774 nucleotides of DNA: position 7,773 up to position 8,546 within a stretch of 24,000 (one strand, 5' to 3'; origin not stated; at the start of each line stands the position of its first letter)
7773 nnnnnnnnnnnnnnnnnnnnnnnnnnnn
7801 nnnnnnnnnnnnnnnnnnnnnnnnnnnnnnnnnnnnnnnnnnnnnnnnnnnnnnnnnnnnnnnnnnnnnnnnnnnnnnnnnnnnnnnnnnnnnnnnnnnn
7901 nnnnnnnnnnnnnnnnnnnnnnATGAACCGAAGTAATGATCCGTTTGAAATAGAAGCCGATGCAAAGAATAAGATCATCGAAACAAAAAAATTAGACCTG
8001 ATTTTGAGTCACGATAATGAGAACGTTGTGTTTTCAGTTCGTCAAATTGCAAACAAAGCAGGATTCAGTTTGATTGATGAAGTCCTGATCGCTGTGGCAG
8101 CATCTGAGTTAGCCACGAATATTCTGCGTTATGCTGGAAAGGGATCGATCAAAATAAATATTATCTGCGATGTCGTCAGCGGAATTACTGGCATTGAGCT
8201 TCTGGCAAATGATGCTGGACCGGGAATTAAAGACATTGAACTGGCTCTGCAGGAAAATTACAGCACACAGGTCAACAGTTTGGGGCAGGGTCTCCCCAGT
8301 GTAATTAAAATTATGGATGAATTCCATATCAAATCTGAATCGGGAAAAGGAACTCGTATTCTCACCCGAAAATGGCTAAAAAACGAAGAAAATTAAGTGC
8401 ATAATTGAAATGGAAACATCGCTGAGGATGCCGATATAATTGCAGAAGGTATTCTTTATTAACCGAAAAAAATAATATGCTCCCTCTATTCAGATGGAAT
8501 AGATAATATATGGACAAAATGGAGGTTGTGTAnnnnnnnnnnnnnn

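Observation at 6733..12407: Stressosome module (RsbR-RsbS-RsbT) wired to a His-Asp-His-Asp phosphorelay ending in an HD-GYP c-di-GMP phosphodiesterase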

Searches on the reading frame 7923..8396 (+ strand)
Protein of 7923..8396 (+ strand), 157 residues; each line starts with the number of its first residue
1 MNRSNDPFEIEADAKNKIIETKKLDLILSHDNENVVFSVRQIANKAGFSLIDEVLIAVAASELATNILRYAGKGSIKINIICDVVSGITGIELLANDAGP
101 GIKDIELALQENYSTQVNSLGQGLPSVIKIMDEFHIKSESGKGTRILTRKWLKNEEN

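Call 3: search_protein_families(library=pfam, proteins=[window:7923-8396:+], max_evalue=0.01)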
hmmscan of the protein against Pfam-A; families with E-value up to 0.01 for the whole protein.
window:7923-8396:+ (157 aa): 2 families
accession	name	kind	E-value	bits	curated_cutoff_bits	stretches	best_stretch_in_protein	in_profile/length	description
PF13581.12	HATPase_c_2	-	5.3e-08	33.4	27.4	1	42-147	18-124/127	Histidine kinase-like ATPase domain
PF02518.31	HATPase_c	-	1.2e-06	29.4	26.4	1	52-147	2-104/111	Histidine kinase-, DNA gyrase B-, and HSP90-like ATPase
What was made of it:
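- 7923..8396 (+): rsbT: GHKL Ser/Thr switch kinase. Start overlaps the rsbS stop (TAATG). E62/N66 N-box, D97xG99xG101, G121xG123. Pfam HATPase_c_2 5.3e-8 (call 3).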

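Call 4: search_protein_families(library=ncbifam, proteins=[window:7923-8396:+], max_evalue=0.01)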
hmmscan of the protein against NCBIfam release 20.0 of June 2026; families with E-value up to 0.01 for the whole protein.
window:7923-8396:+ (157 aa): 2 families
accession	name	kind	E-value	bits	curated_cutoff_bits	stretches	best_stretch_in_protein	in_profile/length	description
TIGR01925.2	spIIAB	equivalog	3.7e-12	46.3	135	1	49-151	31-135/137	anti-sigma F factor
NF003144.0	PRK04069.1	equivalog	1.4e-05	24.5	145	1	38-156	25-147/161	anti-sigma B factor RsbW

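Call 21: find_encoding_contigs(protein=window:7923-8396:+, flank=10000, max_places=6)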
Protein window:7923-8396:+ (157 aa): 2 contigs read that carry it; 2 places shown.
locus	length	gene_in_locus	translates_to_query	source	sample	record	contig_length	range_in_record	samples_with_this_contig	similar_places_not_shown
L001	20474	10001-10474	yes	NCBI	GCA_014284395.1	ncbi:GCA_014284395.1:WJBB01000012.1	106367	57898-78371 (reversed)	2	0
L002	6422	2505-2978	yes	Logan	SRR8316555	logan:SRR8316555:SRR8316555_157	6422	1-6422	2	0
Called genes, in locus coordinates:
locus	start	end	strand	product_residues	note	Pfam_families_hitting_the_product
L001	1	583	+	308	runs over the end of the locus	PF00135:COesterase, PF20434:BD-FAE, PF07859:Abhydrolase_3, PF00326:Peptidase_S9 (faint)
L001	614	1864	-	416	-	PF05977:MFS_3, PF07690:MFS_1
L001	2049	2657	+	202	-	PF00440:TetR_N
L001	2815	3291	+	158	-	PF01740:STAS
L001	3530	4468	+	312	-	PF13350:Y_phosphatase3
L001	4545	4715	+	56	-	-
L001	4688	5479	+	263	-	PF01764:Lipase_3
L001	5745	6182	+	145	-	PF22381:Staph_reg_Sar_Rot (weak), PF01047:MarR, PF12802:MarR_2 (weak), PF13463:HTH_27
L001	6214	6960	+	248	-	PF12682:Flavodoxin_4 (faint), PF12724:Flavodoxin_5 (weak), PF00037:Fer4 (faint)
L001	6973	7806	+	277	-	PF00165:HTH_AraC, PF12833:HTH_18, PF06445:GyrI-like, PF14526:Cass2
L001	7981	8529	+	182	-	PF19641:DUF6144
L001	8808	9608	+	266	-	PF00989:PAS, PF08448:PAS_4, PF13426:PAS_9, PF01740:STAS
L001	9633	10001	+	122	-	PF01740:STAS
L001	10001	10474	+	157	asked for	PF13581:HATPase_c_2, PF02518:HATPase_c (weak)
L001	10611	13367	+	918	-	PF00989:PAS, PF08448:PAS_4, PF13426:PAS_9 (weak), PF00512:HisKA, PF02518:HATPase_c, PF00072:Response_reg, PF01627:Hpt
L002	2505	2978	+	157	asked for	PF13581:HATPase_c_2, PF02518:HATPase_c (weak)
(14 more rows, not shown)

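Call 25: find_related_loci(query=window:7923-8393:+, collection=genome_contigs, flank=8000)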
Query window:7923-8393:+ (157 aa) in genome_contigs; peptide patterns used: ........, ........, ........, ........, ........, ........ (x = any residue, [..] = any of these).
118 stretches matched a pattern; 2 encode a relative of the query (tblastn E <= 1e-3); 2 distinct loci.
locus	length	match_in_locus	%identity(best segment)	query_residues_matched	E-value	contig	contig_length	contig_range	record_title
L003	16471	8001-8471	85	1-157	2e-89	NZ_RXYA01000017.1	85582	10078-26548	Acetobacterium paludosum strain DSM 8237 NODE_17_length_85582_cov_35.3479, whole genome shotgun sequence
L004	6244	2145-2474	49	40-152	2e-25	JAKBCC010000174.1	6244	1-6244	MAG: Planctomycetota bacterium isolate ZJ5.bin40 NODE_18566_length_6244_cov_3.110512, whole genome shotgun sequence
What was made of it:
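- Tried and rejected: The genome_contigs scan with a single RsbT returned only two loci (call 25).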

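Call 33: find_homologous_proteins(query=window:7923-8393:+, max_evalue=0.00001)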
Query window:7923-8393:+ (157 aa): 97 proteins with E <= 0.00001 among 165 candidates.
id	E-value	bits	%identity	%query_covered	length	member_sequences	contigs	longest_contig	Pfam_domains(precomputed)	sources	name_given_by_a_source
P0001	1.4e-93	328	100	100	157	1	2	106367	PF13581.13,PF02518.32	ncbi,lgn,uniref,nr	ncbi:anti-sigma regulatory factor [Acetobacterium tundrae]|uniref:ATP-binding protein n=1 Tax=Acetob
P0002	6.8e-71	255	86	89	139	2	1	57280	PF13581.13,PF02518.32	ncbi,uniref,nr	ncbi:ATP-binding protein [Acetobacterium paludosum]|uniref:ATP-binding protein n=1 Tax=Acetobacteriu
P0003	1.1e-62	228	74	100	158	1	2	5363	PF13581.13,PF02518.32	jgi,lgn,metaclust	metaclust:\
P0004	2.5e-59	217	71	94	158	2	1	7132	PF13581.13,PF02518.32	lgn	-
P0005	2.0e-58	214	67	97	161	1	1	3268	PF13581.13,PF02518.32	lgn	-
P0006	1.1e-57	212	68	99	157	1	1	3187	PF13581.13,PF02518.32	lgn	-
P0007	2.9e-57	211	68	99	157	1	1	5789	PF13581.13,PF02518.32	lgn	-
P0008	6.9e-57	209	70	90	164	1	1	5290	PF13581.13,PF02518.32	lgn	-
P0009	2.7e-56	208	69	94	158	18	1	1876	PF13581.13,PF02518.32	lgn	-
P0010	3.6e-56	207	67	100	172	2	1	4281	PF13581.13,PF02518.32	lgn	-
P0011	3.8e-56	207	67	100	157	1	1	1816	PF13581.13,PF02518.32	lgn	-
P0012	1.4e-55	205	74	88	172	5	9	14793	PF13581.13,PF02518.32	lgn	-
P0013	2.6e-55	204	71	88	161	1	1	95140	PF13581.13,PF02518.32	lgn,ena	-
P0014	4.9e-55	203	65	94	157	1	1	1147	PF13581.13,PF02518.32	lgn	-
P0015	2.4e-54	201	63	100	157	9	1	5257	PF13581.13,PF02518.32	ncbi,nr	ncbi:MAG: anti-sigma regulatory factor [Firmicutes bacterium]|nr:anti-sigma regulatory factor [Bacil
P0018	6.3e-43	164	57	99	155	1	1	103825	PF13581.13,PF02518.32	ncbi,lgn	ncbi:MAG: anti-sigma regulatory factor [Velocimicrobium sp.]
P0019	3.0e-41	159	54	96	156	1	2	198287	PF13581.13,PF02518.32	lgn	-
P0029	5.1e-36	142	60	77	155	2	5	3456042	PF13581.13,PF02518.32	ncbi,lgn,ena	-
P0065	2.3e-25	107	53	71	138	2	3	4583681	PF13581.13,PF02518.32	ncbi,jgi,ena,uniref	ncbi:anti-sigma regulatory factor [Maridesulfovibrio sp.]|uniref:anti-sigma regulatory factor n=1 Ta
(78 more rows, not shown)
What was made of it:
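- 7923..8396 (+): 97 homologues, many named RsbT by JGI (call 33).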

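Call 35: find_encoding_contigs(protein=P0013, flank=7000, max_places=2)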
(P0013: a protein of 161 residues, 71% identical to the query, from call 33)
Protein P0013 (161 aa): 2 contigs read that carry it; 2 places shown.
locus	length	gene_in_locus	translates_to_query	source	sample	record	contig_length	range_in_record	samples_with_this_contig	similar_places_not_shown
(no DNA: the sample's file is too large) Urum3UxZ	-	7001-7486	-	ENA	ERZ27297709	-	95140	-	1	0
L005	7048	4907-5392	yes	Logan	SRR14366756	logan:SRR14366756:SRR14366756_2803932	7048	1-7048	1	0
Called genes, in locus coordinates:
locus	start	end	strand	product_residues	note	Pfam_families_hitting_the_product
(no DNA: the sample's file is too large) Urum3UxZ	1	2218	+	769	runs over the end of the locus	PF00672:HAMP (faint), PF18947:HAMP_2, PF00015:MCPsignal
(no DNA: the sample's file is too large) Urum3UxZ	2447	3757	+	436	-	PF05673:DUF815, PF20720:nSTAND3 (weak), PF00004:AAA (faint)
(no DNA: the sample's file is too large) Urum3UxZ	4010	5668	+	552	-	PF00753:Lactamase_B, PF16661:Lactamase_B_6, PF23023:Anti-Pycsar_Apyc1 (weak), PF12706:Lactamase_B_2 (faint), PF10996:Beta-Casp, PF07521:RMMBL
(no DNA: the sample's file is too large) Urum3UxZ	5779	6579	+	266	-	PF00989:PAS, PF08448:PAS_4, PF13188:PAS_8 (faint), PF13426:PAS_9, PF01740:STAS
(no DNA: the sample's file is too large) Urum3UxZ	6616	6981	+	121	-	PF01740:STAS (weak)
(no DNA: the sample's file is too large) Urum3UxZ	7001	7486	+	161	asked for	PF13581:HATPase_c_2, PF02518:HATPase_c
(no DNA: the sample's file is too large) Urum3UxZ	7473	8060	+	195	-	PF07228:SpoIIE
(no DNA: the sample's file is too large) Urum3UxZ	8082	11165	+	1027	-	PF00989:PAS (weak), PF08448:PAS_4, PF13426:PAS_9 (weak), PF00512:HisKA, PF02518:HATPase_c, PF00072:Response_reg, PF01627:Hpt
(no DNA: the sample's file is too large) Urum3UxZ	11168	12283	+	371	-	PF00072:Response_reg, PF13487:HD_5, PF01966:HD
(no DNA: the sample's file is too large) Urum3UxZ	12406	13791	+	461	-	PF00392:GntR, PF00155:Aminotran_1_2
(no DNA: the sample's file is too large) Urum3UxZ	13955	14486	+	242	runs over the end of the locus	PF03591:AzlC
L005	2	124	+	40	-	?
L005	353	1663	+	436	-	PF05673:DUF815, PF20720:nSTAND3 (weak), PF00004:AAA (faint)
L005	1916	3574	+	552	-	PF00753:Lactamase_B, PF16661:Lactamase_B_6, PF23023:Anti-Pycsar_Apyc1 (weak), PF12706:Lactamase_B_2 (faint), PF10996:Beta-Casp, PF07521:RMMBL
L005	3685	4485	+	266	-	PF00989:PAS, PF08448:PAS_4, PF13188:PAS_8 (faint), PF13426:PAS_9, PF01740:STAS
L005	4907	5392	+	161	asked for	PF13581:HATPase_c_2, PF02518:HATPase_c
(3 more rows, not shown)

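Call 36: find_encoding_contigs(protein=P0018, flank=7000, max_places=2)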
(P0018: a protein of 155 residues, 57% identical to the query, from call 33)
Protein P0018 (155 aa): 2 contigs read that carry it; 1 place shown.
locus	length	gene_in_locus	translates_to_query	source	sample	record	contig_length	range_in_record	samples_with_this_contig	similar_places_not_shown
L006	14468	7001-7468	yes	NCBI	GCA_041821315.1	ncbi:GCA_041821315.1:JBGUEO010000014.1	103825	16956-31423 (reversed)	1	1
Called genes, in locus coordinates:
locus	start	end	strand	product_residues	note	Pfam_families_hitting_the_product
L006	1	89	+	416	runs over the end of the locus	PF02746:MR_MLE_N, PF13378:MR_MLE_C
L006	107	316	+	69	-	PF00294:PfkB (weak)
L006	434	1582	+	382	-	PF02746:MR_MLE_N, PF13378:MR_MLE_C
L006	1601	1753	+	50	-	-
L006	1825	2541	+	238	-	PF00392:GntR, PF07729:FCD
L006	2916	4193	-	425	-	-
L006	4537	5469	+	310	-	PF01381:HTH_3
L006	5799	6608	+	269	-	PF00989:PAS, PF08448:PAS_4, PF13426:PAS_9, PF01740:STAS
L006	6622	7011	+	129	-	PF01740:STAS (weak)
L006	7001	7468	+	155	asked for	PF13581:HATPase_c_2, PF02518:HATPase_c (weak)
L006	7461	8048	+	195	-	PF07228:SpoIIE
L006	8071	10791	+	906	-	PF00512:HisKA, PF02518:HATPase_c, PF00072:Response_reg, PF23198:PDE8A_N (faint), PF00072:Response_reg, PF01627:Hpt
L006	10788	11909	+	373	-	PF00072:Response_reg, PF13487:HD_5, PF01966:HD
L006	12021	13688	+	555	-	PF17201:Cache_3-Cache_2, PF17202:sCache_3_3, PF00015:MCPsignal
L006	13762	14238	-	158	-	PF09413:DUF2007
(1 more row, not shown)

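Call 37: find_encoding_contigs(protein=P0019, flank=7000, max_places=2)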
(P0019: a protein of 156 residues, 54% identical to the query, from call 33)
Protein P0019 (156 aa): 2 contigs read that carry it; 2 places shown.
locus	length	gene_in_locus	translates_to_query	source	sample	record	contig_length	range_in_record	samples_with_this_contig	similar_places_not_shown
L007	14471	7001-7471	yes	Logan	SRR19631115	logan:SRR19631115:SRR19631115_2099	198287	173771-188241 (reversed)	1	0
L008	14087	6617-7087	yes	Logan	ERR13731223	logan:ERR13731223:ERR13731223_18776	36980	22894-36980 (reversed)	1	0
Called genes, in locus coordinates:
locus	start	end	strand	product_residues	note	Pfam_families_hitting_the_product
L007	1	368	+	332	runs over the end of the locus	PF00535:Glycos_transf_2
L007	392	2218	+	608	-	PF13522:GATase_6, PF13537:GATase_7, PF01380:SIS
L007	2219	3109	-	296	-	PF00165:HTH_AraC, PF12833:HTH_18, PF06445:GyrI-like, PF14526:Cass2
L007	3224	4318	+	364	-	PF00756:Esterase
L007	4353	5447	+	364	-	PF00756:Esterase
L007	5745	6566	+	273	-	PF00989:PAS, PF08448:PAS_4, PF13426:PAS_9, PF01740:STAS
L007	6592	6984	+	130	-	PF01740:STAS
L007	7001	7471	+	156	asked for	PF13581:HATPase_c_2, PF02518:HATPase_c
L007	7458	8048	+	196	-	PF07228:SpoIIE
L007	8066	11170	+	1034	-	PF08448:PAS_4, PF13426:PAS_9 (faint), PF00512:HisKA, PF02518:HATPase_c, PF00072:Response_reg, PF01627:Hpt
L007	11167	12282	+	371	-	PF00072:Response_reg, PF13487:HD_5, PF01966:HD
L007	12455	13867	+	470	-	PF00089:Trypsin, PF13365:Trypsin_2, PF00595:PDZ, PF13180:PDZ_2, PF17820:PDZ_6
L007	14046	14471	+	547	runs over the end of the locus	PF13173:AAA_14 (faint), PF13401:AAA_22 (faint), PF00493:MCM, PF00004:AAA, PF07724:AAA_2, PF07728:AAA_5 (weak), PF10431:ClpB_D2-small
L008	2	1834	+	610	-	?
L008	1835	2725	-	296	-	PF00165:HTH_AraC, PF12833:HTH_18, PF06445:GyrI-like, PF14526:Cass2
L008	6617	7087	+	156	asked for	PF13581:HATPase_c_2, PF02518:HATPase_c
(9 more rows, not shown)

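Call 44: find_encoding_contigs(protein=P0012, flank=7000, max_places=2)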
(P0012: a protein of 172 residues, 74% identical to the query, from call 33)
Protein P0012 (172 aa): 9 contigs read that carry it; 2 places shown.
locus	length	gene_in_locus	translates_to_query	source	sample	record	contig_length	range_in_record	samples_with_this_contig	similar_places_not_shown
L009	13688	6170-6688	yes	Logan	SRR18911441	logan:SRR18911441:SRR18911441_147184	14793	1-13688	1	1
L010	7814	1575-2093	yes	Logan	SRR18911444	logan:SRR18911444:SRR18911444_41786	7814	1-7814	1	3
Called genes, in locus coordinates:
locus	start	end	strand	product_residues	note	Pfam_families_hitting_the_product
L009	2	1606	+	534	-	?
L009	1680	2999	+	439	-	PF00004:AAA (faint), PF05673:DUF815, PF20720:nSTAND3 (weak)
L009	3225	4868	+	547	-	PF00753:Lactamase_B, PF16661:Lactamase_B_6, PF23023:Anti-Pycsar_Apyc1 (weak), PF12706:Lactamase_B_2 (weak), PF10996:Beta-Casp, PF07521:RMMBL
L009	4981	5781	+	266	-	PF00989:PAS, PF08448:PAS_4, PF13426:PAS_9, PF01740:STAS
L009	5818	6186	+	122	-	PF01740:STAS (weak)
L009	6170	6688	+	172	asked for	PF13581:HATPase_c_2, PF02518:HATPase_c (weak)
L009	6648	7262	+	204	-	PF07228:SpoIIE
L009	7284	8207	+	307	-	PF00989:PAS (weak), PF08448:PAS_4, PF13426:PAS_9 (weak), PF00512:HisKA (weak)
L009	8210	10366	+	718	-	PF00512:HisKA, PF02518:HATPase_c, PF00072:Response_reg, PF01627:Hpt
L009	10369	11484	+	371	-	PF00072:Response_reg, PF13487:HD_5, PF01966:HD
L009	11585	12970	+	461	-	PF00392:GntR, PF00155:Aminotran_1_2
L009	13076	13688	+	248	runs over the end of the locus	PF03591:AzlC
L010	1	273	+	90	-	?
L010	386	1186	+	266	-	PF00989:PAS, PF08448:PAS_4, PF13426:PAS_9, PF01740:STAS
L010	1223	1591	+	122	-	PF01740:STAS (weak)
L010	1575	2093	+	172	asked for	PF13581:HATPase_c_2, PF02518:HATPase_c (weak)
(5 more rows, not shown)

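Call 45: find_encoding_contigs(protein=P0004, flank=7000, max_places=1)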
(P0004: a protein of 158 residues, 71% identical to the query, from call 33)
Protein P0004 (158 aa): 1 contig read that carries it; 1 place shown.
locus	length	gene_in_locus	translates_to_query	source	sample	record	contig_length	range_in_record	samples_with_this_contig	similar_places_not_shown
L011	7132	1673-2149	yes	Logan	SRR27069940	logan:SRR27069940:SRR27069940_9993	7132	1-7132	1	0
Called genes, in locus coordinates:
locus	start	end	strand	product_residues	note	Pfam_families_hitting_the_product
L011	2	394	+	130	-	?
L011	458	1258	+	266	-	PF00989:PAS (weak), PF08448:PAS_4, PF13426:PAS_9, PF01740:STAS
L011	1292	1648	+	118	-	PF01740:STAS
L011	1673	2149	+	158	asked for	PF13581:HATPase_c_2, PF02518:HATPase_c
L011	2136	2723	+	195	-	PF07228:SpoIIE (weak)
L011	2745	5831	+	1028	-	PF13426:PAS_9 (faint), PF00989:PAS (weak), PF08448:PAS_4, PF00512:HisKA, PF02518:HATPase_c, PF00072:Response_reg, PF00072:Response_reg, PF01627:Hpt, +1 more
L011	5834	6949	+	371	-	PF00072:Response_reg, PF13487:HD_5, PF01966:HD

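Call 46: find_encoding_contigs(protein=P0029, flank=7000, max_places=1)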
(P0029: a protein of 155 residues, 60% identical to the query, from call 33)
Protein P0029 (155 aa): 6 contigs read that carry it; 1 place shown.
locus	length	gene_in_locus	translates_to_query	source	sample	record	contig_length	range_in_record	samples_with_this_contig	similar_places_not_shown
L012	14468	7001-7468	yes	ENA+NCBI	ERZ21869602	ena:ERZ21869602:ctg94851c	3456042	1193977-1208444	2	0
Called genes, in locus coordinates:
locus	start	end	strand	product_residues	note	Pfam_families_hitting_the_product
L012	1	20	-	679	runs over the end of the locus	PF02518:HATPase_c, PF00204:DNA_gyraseB, PF01751:Toprim, PF00986:DNA_gyraseB_C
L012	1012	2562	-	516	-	PF00078:RVT_1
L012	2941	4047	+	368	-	PF00990:GGDEF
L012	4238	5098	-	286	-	PF01937:ARMT1-like_dom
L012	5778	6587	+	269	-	PF08448:PAS_4, PF13426:PAS_9, PF01740:STAS, PF13466:STAS_2 (weak)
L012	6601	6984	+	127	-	-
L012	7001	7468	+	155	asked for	PF13581:HATPase_c_2, PF02518:HATPase_c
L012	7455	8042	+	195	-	PF07228:SpoIIE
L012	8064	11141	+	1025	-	PF00989:PAS (weak), PF08448:PAS_4, PF00512:HisKA, PF02518:HATPase_c, PF00072:Response_reg, PF01627:Hpt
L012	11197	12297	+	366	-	PF00072:Response_reg, PF13487:HD_5, PF01966:HD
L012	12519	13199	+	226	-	PF06197:DUF998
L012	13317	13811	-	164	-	-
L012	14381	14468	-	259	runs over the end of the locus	PF13263:PHP_C (faint)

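Call 47: find_encoding_contigs(protein=P0065, flank=7000, max_places=1)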
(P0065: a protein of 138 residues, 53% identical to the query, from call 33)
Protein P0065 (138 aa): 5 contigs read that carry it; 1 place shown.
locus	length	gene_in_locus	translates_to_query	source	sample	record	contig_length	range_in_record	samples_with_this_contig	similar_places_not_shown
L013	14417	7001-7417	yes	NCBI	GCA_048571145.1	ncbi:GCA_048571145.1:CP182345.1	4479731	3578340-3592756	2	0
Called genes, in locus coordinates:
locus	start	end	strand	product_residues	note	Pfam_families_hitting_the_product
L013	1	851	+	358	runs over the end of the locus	PF21320:WHD_Rv2258c, PF01209:Ubie_methyltran, PF05175:MTS (weak), PF13489:Methyltransf_23, PF13649:Methyltransf_25, PF13847:Methyltransf_31, PF08241:Methyltransf_11, PF08242:Methyltransf_12, +1 more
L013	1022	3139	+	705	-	PF19991:HMA_2, PF00122:E1-E2_ATPase, PF00702:Hydrolase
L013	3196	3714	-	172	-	PF09860:DUF2087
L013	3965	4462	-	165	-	PF00903:Glyoxalase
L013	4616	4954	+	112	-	PF01638:HxlR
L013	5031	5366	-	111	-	PF08274:Zn_Ribbon_YjdM, PF03831:YjdM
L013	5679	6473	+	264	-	PF00989:PAS, PF08448:PAS_4, PF13426:PAS_9, PF01740:STAS, PF13466:STAS_2 (weak)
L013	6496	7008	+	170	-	PF01740:STAS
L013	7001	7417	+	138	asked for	PF13581:HATPase_c_2, PF02518:HATPase_c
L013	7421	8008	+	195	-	PF07228:SpoIIE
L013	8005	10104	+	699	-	PF00989:PAS, PF08448:PAS_4, PF13426:PAS_9, PF00989:PAS, PF08448:PAS_4, PF13426:PAS_9, PF08447:PAS_3, PF00211:Guanylate_cyc, +3 more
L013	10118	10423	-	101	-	-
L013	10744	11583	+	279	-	PF14338:Mrr_N, PF04471:Mrr_cat, PF22722:NA-iREase1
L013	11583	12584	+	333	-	-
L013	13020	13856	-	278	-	PF00753:Lactamase_B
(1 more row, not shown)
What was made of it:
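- In 6 of them it is a hybrid kinase followed, where the contig reaches, by REC-HD-GYP; in 1 it is a class-III cyclase (calls 35-37, 44-47).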

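Call 61: find_encoding_contigs(protein=P0003, flank=6000, max_places=2)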
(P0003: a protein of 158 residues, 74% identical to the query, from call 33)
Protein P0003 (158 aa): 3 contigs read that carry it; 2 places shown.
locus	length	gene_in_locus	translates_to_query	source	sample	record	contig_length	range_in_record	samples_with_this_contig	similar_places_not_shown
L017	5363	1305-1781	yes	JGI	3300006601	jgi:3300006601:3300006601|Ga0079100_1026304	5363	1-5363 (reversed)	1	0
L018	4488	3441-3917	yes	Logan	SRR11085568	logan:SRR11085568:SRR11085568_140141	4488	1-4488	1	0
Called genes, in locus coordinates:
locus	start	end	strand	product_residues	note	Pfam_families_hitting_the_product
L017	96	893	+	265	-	PF00989:PAS, PF08448:PAS_4, PF13426:PAS_9, PF01740:STAS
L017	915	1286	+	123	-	PF01740:STAS (weak)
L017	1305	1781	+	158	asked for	PF13581:HATPase_c_2, PF02518:HATPase_c (weak)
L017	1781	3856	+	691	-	PF00989:PAS, PF08448:PAS_4, PF13426:PAS_9 (weak), PF00512:HisKA, PF02518:HATPase_c, PF01627:Hpt (weak)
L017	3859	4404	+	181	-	PF00072:Response_reg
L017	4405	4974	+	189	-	PF01966:HD, PF13487:HD_5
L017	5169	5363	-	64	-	?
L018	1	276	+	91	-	?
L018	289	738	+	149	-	PF13237:Fer4_10 (faint), PF13247:Fer4_11, PF12838:Fer4_7 (weak), PF00037:Fer4 (weak), PF12837:Fer4_6 (weak), PF13187:Fer4_9 (weak)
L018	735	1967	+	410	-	PF00890:FAD_binding_2 (faint), PF01134:GIDA (faint), PF01266:DAO (faint), PF07992:Pyr_redox_2, PF13738:Pyr_redox_3, PF00070:Pyr_redox, PF13450:NAD_binding_8 (weak), PF18267:Rubredoxin_C, +3 more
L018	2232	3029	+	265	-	PF00989:PAS, PF08448:PAS_4, PF13426:PAS_9, PF01740:STAS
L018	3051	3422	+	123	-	PF01740:STAS (weak)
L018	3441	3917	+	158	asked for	PF13581:HATPase_c_2, PF02518:HATPase_c (weak)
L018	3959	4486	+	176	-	?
